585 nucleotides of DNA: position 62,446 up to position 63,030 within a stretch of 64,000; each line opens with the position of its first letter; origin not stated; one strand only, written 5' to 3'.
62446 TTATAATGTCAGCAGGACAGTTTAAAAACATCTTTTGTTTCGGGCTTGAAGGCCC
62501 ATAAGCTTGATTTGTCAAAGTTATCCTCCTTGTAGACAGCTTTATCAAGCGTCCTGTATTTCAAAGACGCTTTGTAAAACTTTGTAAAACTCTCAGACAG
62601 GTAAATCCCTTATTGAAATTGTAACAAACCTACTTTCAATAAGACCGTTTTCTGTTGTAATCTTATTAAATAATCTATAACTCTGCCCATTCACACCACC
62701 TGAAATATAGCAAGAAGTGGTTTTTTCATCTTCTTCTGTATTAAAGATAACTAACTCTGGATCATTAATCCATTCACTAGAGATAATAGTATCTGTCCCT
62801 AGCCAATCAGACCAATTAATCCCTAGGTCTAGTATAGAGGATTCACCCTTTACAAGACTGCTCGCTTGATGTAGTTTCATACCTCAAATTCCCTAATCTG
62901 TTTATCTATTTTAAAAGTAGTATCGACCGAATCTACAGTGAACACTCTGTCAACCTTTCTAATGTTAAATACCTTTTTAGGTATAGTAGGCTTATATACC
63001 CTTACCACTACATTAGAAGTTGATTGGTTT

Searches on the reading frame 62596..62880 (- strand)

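Call 49: search_protein_families(library=pfam, proteins=[window:62596-62880:-], max_evalue=0.001)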
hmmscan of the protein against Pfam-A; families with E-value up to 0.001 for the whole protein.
window:62596-62880:- (95 aa): 1 family
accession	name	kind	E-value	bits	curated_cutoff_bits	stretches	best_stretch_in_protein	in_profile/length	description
PF23148.1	Gp77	-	1.4e-15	58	27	1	12-88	2-83/84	Podophage GP4 fiber-tail adaptor protein gp77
